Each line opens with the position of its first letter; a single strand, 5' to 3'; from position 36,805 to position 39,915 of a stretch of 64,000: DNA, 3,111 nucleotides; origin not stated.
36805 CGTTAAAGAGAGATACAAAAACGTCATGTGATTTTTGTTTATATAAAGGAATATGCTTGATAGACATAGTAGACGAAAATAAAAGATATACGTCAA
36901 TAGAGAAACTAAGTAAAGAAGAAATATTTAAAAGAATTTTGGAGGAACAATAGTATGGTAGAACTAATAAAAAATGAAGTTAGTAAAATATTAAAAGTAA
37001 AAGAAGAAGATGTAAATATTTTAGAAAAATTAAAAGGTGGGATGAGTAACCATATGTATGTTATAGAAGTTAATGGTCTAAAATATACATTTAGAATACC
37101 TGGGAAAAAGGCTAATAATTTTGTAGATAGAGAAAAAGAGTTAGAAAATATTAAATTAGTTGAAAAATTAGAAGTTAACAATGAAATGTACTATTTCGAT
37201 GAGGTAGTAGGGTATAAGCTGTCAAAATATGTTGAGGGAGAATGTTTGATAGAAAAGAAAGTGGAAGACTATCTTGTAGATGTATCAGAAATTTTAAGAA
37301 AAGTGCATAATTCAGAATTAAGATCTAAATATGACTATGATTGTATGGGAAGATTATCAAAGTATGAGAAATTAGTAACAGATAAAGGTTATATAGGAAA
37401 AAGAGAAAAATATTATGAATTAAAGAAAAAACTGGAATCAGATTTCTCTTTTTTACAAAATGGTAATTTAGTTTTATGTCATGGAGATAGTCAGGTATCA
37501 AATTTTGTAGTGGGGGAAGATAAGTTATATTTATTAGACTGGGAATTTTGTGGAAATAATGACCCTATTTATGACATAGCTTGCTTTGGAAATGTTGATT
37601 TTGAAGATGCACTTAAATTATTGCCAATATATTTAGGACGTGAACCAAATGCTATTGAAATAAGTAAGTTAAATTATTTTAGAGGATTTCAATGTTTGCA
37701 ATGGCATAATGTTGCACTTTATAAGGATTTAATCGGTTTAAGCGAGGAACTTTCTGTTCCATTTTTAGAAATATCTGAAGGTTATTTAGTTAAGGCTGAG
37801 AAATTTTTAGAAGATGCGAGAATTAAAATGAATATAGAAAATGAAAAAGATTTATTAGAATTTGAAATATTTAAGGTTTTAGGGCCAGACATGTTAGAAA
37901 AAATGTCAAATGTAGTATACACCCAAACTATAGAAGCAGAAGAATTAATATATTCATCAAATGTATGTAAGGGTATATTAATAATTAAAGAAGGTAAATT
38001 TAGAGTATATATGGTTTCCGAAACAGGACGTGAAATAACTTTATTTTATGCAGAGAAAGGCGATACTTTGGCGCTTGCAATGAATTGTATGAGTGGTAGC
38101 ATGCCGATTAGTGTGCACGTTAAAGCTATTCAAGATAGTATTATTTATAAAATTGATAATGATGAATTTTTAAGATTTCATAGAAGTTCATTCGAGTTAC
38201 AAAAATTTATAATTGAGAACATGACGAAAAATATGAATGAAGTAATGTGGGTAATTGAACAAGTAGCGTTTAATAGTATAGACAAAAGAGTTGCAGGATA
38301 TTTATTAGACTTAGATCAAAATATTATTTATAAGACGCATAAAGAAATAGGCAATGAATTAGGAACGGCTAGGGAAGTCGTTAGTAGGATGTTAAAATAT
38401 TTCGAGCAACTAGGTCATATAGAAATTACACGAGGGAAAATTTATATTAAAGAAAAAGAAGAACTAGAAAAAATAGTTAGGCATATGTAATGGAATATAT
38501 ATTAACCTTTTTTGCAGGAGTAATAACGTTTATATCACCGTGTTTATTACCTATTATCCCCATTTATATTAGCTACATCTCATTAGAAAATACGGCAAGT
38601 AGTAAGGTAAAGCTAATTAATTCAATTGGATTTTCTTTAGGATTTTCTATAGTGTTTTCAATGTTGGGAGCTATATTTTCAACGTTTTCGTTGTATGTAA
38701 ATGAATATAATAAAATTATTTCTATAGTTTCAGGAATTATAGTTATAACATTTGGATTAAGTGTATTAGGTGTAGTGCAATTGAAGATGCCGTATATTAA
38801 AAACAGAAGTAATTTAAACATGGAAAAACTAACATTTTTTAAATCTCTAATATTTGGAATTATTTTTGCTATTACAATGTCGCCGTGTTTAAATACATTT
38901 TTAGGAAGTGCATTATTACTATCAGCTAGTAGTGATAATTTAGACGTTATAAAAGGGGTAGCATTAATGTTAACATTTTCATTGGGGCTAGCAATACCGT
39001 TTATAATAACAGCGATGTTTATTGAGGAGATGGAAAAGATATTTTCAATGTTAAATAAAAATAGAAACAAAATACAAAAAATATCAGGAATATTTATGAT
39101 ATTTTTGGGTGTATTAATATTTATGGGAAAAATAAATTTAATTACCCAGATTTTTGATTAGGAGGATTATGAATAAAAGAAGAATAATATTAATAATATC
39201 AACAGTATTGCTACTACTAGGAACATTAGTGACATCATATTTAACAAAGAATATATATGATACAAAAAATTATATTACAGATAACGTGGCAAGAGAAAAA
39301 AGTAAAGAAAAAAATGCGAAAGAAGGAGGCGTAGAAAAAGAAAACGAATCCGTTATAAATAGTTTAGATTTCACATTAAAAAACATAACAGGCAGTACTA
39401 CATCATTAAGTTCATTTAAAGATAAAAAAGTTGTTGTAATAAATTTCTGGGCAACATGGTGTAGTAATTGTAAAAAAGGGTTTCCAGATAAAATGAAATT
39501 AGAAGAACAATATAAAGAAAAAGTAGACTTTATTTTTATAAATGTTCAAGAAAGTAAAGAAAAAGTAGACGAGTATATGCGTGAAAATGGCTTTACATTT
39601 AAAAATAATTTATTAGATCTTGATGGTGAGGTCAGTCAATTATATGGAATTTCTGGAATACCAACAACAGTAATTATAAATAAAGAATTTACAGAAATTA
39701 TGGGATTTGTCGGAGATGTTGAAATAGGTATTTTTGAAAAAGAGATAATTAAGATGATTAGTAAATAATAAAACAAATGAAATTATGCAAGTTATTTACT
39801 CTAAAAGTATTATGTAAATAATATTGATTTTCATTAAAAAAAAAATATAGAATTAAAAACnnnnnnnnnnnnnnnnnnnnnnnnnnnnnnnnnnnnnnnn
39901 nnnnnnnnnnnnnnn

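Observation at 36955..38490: Single-polypeptide fusion of a choline/ethanolamine-kinase-like domain to a CRP/FNR transcription factor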

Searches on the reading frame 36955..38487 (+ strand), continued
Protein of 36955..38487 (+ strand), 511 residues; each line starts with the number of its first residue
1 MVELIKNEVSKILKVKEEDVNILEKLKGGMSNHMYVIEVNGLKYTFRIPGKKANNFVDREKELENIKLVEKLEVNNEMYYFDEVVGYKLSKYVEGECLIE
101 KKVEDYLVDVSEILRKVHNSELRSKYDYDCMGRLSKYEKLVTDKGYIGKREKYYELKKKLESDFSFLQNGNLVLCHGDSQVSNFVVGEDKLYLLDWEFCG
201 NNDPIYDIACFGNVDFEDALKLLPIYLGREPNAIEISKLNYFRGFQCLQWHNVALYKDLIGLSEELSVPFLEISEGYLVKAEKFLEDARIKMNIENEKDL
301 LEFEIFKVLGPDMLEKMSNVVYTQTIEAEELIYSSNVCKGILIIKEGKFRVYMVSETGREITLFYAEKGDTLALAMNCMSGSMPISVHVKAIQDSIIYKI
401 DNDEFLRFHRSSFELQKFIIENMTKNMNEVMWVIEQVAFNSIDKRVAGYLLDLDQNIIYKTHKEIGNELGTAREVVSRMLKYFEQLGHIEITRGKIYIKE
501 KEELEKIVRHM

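Call 54: fold_search(model_id=the predicted structure, library=pdb)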
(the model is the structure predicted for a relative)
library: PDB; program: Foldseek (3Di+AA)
matches with E <= 10: 1883; with E <= 0.001: 1031
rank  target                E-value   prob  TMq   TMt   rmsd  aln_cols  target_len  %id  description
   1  3dv8                  1.5e-16  1.00  0.26  0.58  12.2       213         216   32  Crystal structure of a putative transcriptional regulator of the crp/fnr family (eubrec_1222) from eubacterium rectale a (released 2008-08-05)
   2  4r7b_B                6.4e-16  1.00  0.48  0.82   3.0       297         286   23  Crystal structure of pneumococcal LicA in complex with choline (released 2015-08-12)
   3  3dxq_A                8.6e-15  1.00  0.46  0.76   3.8       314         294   19  Crystal structure of choline/ethanolamine kinase family protein (NP_106042.1) from MESORHIZOBIUM LOTI at 2.55 A resolu (released 2008-08-05)
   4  4r77_A                1.1e-14  1.00  0.46  0.79   3.7       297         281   23  Crystal structure of choline kinase LicA from Streptococcus pneumoniae (released 2015-08-12)
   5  4r78                  2.3e-14  1.00  0.46  0.78   3.7       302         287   22  Crystal structure of LicA in complex with AMP (released 2015-08-12)
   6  4r77_B                2.4e-14  1.00  0.45  0.78   3.7       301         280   22  Crystal structure of choline kinase LicA from Streptococcus pneumoniae (released 2015-08-12)
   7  3dxq_B                1.3e-12  1.00  0.45  0.75   4.0       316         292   18  Crystal structure of choline/ethanolamine kinase family protein (NP_106042.1) from MESORHIZOBIUM LOTI at 2.55 A resolu (released 2008-08-05)
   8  4ev0_D                3.3e-12  1.00  0.31  0.63   5.2       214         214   20  Crystal Structure of Thermus thermophilus Catabolite Activator Protein (released 2012-06-20)
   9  3mes_B                7.6e-12  1.00  0.45  0.62   4.1       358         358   16  Crystal structure of choline kinase from Cryptosporidium parvum Iowa II, cgd3_2030 (released 2010-04-07)
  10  4ev0_A                1.4e-11  1.00  0.29  0.60   6.4       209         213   20  Crystal Structure of Thermus thermophilus Catabolite Activator Protein (released 2012-06-20)
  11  6yxs                  1.6e-11  1.00  0.47  0.65   4.1       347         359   17  Crystal structure of the apo form of choline kinase from Plasmodium falciparum (released 2020-08-05)
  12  3mes_A                2.4e-11  1.00  0.45  0.62   4.2       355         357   15  Crystal structure of choline kinase from Cryptosporidium parvum Iowa II, cgd3_2030 (released 2010-04-07)
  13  2qg7_D                2.6e-11  1.00  0.42  0.57   4.9       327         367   16  Plasmodium vivax ethanolamine kinase Pv091845 (released 2007-07-24)
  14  2oz6                  2.6e-11  1.00  0.23  0.54  11.3       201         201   22  Crystal Structure of Virulence Factor Regulator from Pseudomonas aeruginosa in complex with cAMP (released 2008-03-04)
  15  2qg7_E                2.9e-11  1.00  0.43  0.58   4.0       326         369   16  Plasmodium vivax ethanolamine kinase Pv091845 (released 2007-07-24)
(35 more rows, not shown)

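Call 57: search_solved_structures(query=A1, max_evalue=0.001, show_alignments=2)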
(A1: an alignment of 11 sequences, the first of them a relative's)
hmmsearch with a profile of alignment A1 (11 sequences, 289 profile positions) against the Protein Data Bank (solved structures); distinct sequences matched with E-value up to 0.001: 7.
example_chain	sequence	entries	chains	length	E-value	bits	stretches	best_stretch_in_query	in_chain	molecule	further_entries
4r77_B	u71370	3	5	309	1e-34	123.5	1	1-259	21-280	Choline kinase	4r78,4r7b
3dxq_A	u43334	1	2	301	9.7e-19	71.1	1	28-251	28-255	choline/ethanolamine kinase family protein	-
3fi8_A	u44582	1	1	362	5.3e-09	39.1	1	3-212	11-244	Choline kinase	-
3mes_A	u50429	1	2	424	7e-09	38.7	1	15-210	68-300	Choline kinase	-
6yxs_A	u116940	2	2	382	8.4e-09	38.4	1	3-211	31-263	Choline kinase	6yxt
3c5i_A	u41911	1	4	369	2.6e-08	36.8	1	24-211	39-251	Choline kinase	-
7s3l_A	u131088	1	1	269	0.00099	21.8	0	156-208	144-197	Aminoglycoside phosphotransferase family protein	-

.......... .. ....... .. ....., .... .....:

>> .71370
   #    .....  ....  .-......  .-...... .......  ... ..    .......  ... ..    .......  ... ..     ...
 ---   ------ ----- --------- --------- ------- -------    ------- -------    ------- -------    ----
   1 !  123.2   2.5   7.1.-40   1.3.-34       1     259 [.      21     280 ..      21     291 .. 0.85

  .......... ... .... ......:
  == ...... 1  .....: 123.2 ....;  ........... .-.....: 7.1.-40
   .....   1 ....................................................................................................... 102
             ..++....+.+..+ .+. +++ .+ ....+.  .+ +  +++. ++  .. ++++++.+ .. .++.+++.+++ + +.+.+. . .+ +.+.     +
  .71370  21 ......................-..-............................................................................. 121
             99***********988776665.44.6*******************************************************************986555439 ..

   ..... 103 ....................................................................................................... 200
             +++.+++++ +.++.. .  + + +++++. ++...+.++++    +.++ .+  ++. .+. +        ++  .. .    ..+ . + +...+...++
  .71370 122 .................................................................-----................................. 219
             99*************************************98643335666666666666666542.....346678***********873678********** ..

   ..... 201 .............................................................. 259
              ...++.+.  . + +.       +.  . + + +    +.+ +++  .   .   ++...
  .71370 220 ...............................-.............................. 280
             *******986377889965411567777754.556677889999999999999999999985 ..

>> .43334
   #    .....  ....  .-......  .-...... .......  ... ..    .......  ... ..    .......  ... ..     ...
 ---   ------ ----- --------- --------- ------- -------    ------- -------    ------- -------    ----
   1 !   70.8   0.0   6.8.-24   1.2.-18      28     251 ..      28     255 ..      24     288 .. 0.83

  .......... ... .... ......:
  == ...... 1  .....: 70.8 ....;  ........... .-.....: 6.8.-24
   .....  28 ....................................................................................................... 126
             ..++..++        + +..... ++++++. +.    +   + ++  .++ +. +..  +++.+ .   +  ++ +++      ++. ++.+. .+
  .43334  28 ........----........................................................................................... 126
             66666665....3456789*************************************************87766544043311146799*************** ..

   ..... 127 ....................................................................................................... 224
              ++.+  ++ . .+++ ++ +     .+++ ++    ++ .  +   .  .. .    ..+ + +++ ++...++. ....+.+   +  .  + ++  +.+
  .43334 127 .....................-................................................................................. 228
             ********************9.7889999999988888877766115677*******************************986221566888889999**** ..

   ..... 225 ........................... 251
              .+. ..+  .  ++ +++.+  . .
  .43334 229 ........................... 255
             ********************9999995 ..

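Call 65: find_encoding_contigs(protein=P0110, flank=4000, max_places=1)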
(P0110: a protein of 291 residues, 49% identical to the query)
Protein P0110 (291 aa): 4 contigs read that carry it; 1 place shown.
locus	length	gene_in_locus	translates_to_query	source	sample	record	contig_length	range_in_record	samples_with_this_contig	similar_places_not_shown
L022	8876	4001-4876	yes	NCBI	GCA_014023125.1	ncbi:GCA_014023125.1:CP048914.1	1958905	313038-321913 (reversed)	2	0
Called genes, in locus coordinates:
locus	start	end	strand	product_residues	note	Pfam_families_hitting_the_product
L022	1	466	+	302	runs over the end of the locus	PF01966:HD (weak)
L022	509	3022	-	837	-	-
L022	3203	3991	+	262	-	PF00753:Lactamase_B, PF23023:Anti-Pycsar_Apyc1, PF13483:Lactamase_B_3 (weak), PF16661:Lactamase_B_6 (faint), PF12706:Lactamase_B_2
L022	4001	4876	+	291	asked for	PF01633:Choline_kinase, PF01636:APH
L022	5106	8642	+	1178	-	PF01855:POR_N, PF17147:PFOR_II, PF01558:POR, PF10371:EKR, PF12838:Fer4_7, PF13237:Fer4_10, PF13484:Fer4_16, PF02775:TPP_enzyme_C, +6 more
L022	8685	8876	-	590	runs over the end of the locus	PF08757:CotH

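Call 66: find_encoding_contigs(protein=P0080, flank=4000, max_places=1)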
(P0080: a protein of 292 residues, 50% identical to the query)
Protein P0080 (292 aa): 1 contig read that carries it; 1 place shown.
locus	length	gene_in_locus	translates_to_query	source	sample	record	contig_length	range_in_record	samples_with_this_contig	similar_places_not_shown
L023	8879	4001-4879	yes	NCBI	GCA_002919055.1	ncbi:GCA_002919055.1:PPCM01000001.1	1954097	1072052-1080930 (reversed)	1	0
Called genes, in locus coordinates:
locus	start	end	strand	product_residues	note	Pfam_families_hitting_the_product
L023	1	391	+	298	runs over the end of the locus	PF01966:HD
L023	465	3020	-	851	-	-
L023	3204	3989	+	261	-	PF00753:Lactamase_B, PF23023:Anti-Pycsar_Apyc1, PF12706:Lactamase_B_2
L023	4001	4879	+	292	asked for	PF01633:Choline_kinase, PF01636:APH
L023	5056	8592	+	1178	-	PF01855:POR_N, PF17147:PFOR_II, PF01558:POR, PF10371:EKR, PF12838:Fer4_7, PF13183:Fer4_8, PF13237:Fer4_10, PF13484:Fer4_16, +7 more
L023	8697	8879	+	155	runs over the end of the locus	PF02308:MgtC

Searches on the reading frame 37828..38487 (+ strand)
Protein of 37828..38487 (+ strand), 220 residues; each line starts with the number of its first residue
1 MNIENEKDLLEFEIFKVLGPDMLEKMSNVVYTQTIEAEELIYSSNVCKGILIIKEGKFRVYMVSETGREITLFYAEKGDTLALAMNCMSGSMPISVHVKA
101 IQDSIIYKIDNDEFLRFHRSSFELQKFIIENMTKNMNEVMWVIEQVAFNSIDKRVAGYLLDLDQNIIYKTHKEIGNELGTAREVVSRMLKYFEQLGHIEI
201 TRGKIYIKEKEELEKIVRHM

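Call 12: find_homologous_proteins(query=window:37828-38487:+, max_evalue=0.001)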
Query seq(220 aa) (220 aa): 147 proteins with E <= 0.001 among 417 candidates; the best 120 are listed.
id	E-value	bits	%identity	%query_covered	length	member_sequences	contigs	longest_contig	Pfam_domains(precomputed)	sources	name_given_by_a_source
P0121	3.7e-67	244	51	96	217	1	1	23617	PF13545.13,PF00027.36,PF00325.27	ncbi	-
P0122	6.5e-66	240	51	96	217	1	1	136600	PF13545.13,PF00027.36,PF00325.27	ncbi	-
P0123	4.9e-65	237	50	96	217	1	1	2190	PF13545.13,PF00027.36,PF00325.27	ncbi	-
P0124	1.2e-64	236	52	96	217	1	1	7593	PF13545.13,PF00027.36,PF00325.27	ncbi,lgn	-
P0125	2.2e-49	186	48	83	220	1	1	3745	PF01418.24,PF13545.13,PF00027.36,PF00325.27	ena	-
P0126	2.3e-46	176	40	93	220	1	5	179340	PF13545.13,PF00027.36,PF00325.27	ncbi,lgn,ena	-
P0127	8.7e-46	174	43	93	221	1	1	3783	PF13545.13,PF00027.36,PF00325.27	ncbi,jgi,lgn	-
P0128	1.8e-45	173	43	93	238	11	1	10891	PF13545.13,PF00027.36,PF00325.27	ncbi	-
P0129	8.6e-45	171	40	95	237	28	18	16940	PF13545.13,PF00027.36,PF00325.27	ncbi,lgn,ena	-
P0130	1.1e-43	167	43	82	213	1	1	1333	PF13545.13,PF00027.36,PF00325.27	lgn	-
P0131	5.0e-43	165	44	81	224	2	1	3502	PF13545.13,PF00027.36,PF00325.27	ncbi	-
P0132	1.4e-34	138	39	81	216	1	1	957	PF13545.13,PF00027.36,PF00325.27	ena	-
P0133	5.4e-34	136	38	78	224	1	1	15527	PF13545.13,PF00027.36,PF00325.27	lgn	-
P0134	2.3e-33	134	38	81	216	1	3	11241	PF13545.13,PF00027.36,PF00325.27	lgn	-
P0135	7.9e-33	132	36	94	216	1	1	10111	PF13545.13,PF00027.36,PF00325.27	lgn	-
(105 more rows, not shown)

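Call 27: find_encoding_contigs(protein=P0126, flank=6000, max_places=3)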
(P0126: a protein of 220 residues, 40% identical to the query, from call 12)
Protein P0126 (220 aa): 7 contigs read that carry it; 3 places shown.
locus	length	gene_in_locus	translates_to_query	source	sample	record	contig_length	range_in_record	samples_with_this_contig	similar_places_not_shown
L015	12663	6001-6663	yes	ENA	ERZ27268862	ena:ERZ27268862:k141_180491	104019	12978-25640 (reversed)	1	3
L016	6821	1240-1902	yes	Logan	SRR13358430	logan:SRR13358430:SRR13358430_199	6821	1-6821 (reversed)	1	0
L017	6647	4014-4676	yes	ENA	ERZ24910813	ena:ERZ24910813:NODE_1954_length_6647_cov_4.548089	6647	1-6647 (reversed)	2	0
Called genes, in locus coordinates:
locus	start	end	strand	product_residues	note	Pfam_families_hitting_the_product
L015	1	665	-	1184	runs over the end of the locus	PF01855:POR_N, PF17147:PFOR_II, PF01558:POR, PF10371:EKR, PF12838:Fer4_7, PF13183:Fer4_8, PF13237:Fer4_10, PF13484:Fer4_16, +6 more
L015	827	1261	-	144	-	PF04138:GtrA_DPMS_TM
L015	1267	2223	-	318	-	PF00535:Glycos_transf_2, PF26629:GT2_TM_C (weak)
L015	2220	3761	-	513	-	PF13231:PMT_2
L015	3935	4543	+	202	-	PF02169:LPP20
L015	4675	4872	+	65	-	PF04024:PspC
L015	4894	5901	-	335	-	PF05987:DUF898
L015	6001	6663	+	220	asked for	PF00027:cNMP_binding, PF13545:HTH_Crp_2, PF00325:Crp (weak)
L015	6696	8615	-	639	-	PF04773:FecR, PF02018:CBM_4_9 (faint)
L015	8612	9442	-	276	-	PF20434:BD-FAE, PF07859:Abhydrolase_3, PF00326:Peptidase_S9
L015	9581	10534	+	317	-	-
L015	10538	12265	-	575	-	PF03484:B5, PF17759:tRNA_synthFbeta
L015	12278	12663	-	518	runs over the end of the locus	PF01409:tRNA-synt_2d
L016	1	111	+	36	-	?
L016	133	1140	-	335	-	PF05987:DUF898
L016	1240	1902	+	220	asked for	PF00027:cNMP_binding, PF13545:HTH_Crp_2, PF00325:Crp (weak)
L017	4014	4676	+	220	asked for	PF00027:cNMP_binding, PF13545:HTH_Crp_2, PF00325:Crp (weak)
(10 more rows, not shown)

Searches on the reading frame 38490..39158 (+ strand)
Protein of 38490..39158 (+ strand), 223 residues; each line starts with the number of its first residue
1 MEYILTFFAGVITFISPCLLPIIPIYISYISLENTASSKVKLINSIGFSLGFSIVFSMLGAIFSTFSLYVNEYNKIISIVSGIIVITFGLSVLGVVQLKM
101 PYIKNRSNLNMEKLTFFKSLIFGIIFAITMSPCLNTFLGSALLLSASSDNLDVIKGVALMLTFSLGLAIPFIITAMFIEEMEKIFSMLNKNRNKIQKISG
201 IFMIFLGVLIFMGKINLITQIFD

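Call 3: search_protein_families(library=pfam, proteins=[window:38490-39158:+], max_evalue=0.01)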
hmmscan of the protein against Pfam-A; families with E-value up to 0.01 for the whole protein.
window:38490-39158:+ (223 aa): 2 families
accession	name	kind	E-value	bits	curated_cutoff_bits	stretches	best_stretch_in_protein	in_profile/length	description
PF02683.22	DsbD_TM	-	2.7e-19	69.8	27.1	1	4-210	5-214/219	Cytochrome C biogenesis protein transmembrane domain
PF13386.12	DsbD_2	-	5e-11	43.3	24.9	1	6-209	2-199/199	Cytochrome C biogenesis protein transmembrane region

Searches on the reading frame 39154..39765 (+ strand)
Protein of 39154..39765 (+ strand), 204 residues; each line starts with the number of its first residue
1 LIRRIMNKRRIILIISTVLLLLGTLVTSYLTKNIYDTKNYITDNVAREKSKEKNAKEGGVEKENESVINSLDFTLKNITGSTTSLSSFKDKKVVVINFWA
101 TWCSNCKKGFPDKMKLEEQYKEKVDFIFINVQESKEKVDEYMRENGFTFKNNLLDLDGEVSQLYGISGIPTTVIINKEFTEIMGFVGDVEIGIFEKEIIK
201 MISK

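Call 3: search_protein_families(library=pfam, proteins=[window:39154-39765:+], max_evalue=0.01)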
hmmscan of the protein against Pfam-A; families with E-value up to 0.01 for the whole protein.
window:39154-39765:+ (204 aa): 8 families
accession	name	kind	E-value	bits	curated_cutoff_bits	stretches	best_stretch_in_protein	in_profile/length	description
PF08534.16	Redoxin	-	7e-18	65.3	26.6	1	72-179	8-126/148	Redoxin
PF00578.27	AhpC-TSA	-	2e-17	63.7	26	1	72-178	7-118/124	AhpC/TSA family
PF13905.12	Thioredoxin_8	-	1.1e-14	54.9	27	1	92-177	2-90/94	Thioredoxin-like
PF00085.26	Thioredoxin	-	9e-12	45.4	23.5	1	90-141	17-68/103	Thioredoxin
PF13098.12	Thioredoxin_2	-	1.4e-10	41.9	27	1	89-196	3-102/104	Thioredoxin-like domain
PF13462.12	Thioredoxin_4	-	0.0029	18.2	23.2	1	92-137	14-61/165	Thioredoxin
PF02706.20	Wzz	-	0.0066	17.2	25.5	0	4-48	11-54/91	Chain length determinant protein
PF00837.23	T4_deiodinase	-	0.0075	16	27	1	83-136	94-147/237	Iodothyronine deiodinase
